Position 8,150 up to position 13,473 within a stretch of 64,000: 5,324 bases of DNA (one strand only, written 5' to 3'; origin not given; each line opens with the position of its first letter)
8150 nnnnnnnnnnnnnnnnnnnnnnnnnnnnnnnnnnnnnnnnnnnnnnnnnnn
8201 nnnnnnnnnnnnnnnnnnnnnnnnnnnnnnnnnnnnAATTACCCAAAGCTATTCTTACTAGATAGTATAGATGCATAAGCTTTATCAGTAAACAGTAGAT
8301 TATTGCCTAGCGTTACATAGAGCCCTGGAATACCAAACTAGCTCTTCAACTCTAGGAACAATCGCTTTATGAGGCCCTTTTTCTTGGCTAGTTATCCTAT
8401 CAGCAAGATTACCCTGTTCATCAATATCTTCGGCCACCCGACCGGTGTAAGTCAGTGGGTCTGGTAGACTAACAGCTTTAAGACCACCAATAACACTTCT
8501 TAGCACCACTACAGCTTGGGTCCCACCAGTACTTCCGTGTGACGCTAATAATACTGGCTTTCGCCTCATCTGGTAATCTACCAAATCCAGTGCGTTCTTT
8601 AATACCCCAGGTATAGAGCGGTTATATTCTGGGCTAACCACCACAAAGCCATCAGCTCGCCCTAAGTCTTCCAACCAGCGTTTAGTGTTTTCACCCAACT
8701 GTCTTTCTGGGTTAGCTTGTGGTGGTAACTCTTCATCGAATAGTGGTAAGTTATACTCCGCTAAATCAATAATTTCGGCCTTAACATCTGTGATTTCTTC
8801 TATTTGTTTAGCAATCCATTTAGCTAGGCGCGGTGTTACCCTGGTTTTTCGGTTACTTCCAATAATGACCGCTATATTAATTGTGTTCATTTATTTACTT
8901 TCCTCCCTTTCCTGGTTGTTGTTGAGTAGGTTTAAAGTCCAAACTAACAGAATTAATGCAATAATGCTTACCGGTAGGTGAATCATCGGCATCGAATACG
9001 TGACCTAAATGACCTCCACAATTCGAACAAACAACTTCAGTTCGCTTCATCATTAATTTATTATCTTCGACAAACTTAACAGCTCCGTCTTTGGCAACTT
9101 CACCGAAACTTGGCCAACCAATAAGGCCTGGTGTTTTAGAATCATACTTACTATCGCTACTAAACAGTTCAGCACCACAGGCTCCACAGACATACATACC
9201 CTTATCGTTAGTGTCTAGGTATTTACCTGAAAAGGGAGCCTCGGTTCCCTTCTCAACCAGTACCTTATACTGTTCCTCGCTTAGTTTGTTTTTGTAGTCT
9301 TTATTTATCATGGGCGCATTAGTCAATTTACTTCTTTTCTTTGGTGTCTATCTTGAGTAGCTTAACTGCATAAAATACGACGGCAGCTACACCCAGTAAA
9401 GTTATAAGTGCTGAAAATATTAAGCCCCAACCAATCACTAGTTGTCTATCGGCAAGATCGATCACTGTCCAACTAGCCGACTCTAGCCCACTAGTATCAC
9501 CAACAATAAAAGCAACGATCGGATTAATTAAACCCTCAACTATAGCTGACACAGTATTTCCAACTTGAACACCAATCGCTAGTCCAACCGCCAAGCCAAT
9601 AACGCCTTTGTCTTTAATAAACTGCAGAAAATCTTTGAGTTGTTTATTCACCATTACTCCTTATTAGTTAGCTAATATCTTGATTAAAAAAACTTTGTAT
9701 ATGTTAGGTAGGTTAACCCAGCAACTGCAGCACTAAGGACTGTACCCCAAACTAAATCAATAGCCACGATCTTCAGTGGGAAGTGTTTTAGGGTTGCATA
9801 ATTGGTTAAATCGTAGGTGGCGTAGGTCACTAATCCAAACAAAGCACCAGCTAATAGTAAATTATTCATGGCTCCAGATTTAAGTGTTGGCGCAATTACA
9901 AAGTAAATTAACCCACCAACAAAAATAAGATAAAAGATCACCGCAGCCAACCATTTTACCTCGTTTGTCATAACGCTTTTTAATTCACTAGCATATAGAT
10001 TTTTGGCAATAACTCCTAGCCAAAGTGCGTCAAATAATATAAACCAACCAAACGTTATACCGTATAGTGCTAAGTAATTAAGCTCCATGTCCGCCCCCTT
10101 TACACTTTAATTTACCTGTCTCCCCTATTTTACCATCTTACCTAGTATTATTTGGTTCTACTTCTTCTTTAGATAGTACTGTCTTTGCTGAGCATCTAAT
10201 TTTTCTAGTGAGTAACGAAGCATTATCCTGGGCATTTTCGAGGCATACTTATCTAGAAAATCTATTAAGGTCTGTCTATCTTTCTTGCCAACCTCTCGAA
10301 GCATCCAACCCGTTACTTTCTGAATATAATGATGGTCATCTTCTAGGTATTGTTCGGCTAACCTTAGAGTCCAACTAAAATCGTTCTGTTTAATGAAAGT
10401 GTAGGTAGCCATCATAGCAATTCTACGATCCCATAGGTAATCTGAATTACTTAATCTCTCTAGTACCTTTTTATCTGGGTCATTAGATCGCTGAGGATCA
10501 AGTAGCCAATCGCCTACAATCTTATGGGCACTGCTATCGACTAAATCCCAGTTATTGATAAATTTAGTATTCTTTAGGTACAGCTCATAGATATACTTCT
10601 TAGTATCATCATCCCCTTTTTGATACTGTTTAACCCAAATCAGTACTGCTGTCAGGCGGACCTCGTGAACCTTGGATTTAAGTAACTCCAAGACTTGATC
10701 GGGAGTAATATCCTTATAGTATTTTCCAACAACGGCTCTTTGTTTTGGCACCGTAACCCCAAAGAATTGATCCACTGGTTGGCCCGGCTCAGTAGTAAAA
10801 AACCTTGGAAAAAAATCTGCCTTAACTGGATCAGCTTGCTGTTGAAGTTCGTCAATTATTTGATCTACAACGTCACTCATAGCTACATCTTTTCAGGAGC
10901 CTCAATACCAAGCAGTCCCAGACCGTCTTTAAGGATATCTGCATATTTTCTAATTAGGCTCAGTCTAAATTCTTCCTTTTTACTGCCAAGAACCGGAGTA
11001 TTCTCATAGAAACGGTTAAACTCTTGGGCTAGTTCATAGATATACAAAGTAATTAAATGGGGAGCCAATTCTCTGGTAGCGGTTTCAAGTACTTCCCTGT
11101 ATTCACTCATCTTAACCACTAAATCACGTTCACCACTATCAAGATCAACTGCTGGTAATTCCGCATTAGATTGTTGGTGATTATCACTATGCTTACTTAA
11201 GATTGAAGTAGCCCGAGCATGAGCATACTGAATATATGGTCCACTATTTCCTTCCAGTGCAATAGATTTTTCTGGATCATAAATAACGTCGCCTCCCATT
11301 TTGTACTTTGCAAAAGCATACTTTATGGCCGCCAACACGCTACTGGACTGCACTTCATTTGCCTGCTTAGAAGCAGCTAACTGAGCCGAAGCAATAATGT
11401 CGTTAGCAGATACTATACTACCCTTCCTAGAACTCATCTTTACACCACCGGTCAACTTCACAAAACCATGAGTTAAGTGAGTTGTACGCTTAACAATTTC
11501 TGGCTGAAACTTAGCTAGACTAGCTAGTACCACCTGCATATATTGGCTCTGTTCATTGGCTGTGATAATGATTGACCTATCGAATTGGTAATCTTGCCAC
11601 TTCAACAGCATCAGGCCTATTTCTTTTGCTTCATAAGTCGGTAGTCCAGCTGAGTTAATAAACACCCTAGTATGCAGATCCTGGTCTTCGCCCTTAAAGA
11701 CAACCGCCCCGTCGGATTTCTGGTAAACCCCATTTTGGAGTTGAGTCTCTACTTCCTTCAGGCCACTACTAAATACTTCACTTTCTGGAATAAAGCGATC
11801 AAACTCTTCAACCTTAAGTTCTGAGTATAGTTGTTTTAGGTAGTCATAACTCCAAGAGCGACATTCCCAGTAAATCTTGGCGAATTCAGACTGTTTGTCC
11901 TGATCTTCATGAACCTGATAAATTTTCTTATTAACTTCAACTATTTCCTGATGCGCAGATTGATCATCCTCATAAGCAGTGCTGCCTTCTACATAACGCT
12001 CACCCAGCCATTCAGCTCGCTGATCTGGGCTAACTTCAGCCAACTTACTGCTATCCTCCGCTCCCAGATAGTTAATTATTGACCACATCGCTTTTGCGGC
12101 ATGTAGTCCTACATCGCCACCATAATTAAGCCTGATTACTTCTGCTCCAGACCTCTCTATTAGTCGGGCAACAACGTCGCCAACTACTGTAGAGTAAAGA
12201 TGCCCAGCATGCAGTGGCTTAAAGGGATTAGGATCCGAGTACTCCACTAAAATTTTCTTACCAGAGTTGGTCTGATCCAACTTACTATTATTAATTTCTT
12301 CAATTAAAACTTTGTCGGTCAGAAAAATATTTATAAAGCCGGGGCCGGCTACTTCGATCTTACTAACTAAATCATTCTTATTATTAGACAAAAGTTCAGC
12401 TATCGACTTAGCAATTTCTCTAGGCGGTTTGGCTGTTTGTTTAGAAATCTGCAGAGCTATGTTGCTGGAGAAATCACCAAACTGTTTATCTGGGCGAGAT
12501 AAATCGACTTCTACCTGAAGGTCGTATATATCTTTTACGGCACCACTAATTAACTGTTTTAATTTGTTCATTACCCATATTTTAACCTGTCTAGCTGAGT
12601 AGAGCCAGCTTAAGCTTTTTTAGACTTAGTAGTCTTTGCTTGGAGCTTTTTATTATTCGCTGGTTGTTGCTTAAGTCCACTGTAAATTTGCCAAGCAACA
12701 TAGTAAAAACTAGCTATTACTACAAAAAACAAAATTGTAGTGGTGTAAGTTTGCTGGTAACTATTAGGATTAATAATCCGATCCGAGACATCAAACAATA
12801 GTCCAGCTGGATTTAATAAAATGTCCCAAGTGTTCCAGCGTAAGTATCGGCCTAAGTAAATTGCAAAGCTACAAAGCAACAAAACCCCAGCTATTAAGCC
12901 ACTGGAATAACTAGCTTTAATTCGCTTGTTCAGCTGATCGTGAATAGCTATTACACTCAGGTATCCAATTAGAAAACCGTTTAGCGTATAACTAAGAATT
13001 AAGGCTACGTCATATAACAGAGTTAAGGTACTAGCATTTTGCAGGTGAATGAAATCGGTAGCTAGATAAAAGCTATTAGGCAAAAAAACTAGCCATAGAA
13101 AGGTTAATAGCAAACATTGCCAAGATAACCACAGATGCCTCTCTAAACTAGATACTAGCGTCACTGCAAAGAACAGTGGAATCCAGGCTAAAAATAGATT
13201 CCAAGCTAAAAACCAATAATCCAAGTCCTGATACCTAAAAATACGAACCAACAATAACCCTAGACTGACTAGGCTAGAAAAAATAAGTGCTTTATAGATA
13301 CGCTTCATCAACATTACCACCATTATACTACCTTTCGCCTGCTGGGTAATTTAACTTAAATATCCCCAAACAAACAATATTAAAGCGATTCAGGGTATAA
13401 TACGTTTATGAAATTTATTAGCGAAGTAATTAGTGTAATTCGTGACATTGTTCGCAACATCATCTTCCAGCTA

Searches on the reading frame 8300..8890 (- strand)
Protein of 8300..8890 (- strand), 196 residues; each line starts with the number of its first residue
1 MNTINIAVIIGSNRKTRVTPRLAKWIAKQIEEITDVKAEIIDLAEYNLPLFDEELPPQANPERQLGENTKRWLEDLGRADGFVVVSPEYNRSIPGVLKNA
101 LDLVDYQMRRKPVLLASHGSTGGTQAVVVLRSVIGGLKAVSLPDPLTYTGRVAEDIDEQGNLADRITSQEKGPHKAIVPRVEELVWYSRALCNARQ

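Call 75: search_protein_families(library=pfam, proteins=[window:8300-8890:-], max_evalue=0.001)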
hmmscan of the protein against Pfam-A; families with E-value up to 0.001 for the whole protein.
window:8300-8890:- (196 aa): 2 families
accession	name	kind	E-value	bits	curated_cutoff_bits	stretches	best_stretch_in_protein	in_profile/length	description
PF03358.20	FMN_red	-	3.2e-36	124.6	24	1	5-145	2-143/152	NADPH-dependent FMN reductase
PF02525.22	Flavodoxin_2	-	1.6e-08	35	27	1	5-104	2-103/198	Flavodoxin-like fold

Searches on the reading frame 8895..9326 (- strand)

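Call 75: search_protein_families(library=pfam, proteins=[window:8895-9326:-], max_evalue=0.001)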
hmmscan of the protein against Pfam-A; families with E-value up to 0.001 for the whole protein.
window:8895-9326:- (143 aa): 4 families
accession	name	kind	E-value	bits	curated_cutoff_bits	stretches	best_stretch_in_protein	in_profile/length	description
PF01641.26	SelR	-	2.9e-44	150.2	24.9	1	15-133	1-116/116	SelR domain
PF24046.1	At4g08330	-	9.2e-07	29.4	27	1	77-120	56-101/129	At4g08330 beta-tent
PF08271.17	Zn_Ribbon_TF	-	0.00031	20.7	29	0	39-53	14-28/43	TFIIB zinc-binding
PF10058.14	Zn_ribbon_10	-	0.00048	20.3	24.2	0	87-125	12-49/54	ER junction formation factor lunapark, zinc ribbon finger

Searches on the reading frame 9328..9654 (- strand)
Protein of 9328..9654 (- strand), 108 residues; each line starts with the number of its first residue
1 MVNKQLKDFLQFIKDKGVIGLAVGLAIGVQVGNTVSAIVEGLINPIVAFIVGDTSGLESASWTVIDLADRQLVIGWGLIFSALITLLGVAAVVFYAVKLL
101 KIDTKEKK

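Call 96: search_protein_families(library=pfam, proteins=[window:9328-9654:-], max_evalue=0.001)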
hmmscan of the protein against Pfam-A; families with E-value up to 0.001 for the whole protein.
window:9328-9654:- (108 aa): 1 family
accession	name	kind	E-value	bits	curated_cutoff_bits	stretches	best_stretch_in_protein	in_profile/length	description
PF01741.23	MscL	-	2.4e-15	57.4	27.4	1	6-105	2-97/123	Large-conductance mechanosensitive channel, MscL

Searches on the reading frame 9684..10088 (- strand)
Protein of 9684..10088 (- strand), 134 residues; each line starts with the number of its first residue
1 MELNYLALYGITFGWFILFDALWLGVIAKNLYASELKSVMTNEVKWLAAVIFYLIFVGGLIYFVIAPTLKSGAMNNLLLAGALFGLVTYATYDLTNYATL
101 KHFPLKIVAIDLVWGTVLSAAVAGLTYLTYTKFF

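Call 75: search_protein_families(library=pfam, proteins=[window:9684-10088:-], max_evalue=0.001)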
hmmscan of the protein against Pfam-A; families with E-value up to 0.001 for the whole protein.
window:9684-10088:- (134 aa): 1 family
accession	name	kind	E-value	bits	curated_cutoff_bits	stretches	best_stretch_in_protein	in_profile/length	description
PF09945.14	DUF2177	-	5.9e-42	143.1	26.9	1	5-128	1-124/124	Predicted membrane protein (DUF2177)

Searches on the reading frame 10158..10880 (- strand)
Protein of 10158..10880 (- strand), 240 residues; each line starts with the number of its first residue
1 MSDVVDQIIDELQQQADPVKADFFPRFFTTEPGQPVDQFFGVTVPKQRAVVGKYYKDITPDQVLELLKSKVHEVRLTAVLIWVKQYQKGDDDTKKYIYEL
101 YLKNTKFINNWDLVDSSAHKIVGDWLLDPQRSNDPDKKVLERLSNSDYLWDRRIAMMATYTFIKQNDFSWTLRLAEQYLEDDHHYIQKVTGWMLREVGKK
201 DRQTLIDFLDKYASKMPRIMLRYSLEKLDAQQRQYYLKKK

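Call 75: search_protein_families(library=pfam, proteins=[window:10158-10880:-], max_evalue=0.001)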
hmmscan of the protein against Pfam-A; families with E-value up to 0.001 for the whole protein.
window:10158-10880:- (240 aa): 1 family
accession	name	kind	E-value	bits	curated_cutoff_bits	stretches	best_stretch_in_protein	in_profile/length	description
PF08713.17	DNA_alkylation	-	1.6e-57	195.1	21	1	8-228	1-213/213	DNA alkylation repair enzyme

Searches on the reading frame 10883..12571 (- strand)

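Call 23: search_protein_families(library=pfam, proteins=[window:10883-12571:-], max_evalue=0.01)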
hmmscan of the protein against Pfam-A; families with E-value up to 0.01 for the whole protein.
window:10883-12571:- (562 aa): 4 families
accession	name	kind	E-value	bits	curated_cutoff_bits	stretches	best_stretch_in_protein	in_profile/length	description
PF00750.26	tRNA-synt_1d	-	2.9e-34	119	23.3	1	95-414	9-316/349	tRNA synthetases class I (R), catalytic domain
PF05746.21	DALR_1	-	1.3e-31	109.6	22.3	1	447-562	1-117/117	DALR anticodon binding domain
PF03485.21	Arg_tRNA_synt_N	-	5.5e-22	78.6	21.5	1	3-84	2-85/85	Arginyl tRNA synthetase N terminal domain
PF00133.28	tRNA-synt_1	-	0.0029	16.9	22.7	0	366-395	363-392/414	tRNA synthetases class I (I, L, M and V)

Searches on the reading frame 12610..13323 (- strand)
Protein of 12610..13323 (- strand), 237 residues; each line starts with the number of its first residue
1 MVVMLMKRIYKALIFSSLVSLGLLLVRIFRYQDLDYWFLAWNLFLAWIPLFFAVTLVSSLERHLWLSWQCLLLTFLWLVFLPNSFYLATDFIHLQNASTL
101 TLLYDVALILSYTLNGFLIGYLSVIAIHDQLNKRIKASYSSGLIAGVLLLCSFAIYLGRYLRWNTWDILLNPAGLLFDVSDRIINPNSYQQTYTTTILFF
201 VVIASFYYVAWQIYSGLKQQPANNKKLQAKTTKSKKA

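Call 75: search_protein_families(library=pfam, proteins=[window:12610-13323:-], max_evalue=0.001)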
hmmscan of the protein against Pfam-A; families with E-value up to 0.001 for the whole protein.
window:12610-13323:- (237 aa): 1 family
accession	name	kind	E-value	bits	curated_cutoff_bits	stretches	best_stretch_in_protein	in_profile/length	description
PF07099.16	DUF1361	-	1.7e-37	129.3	25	1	41-203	1-166/169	Protein of unknown function (DUF1361)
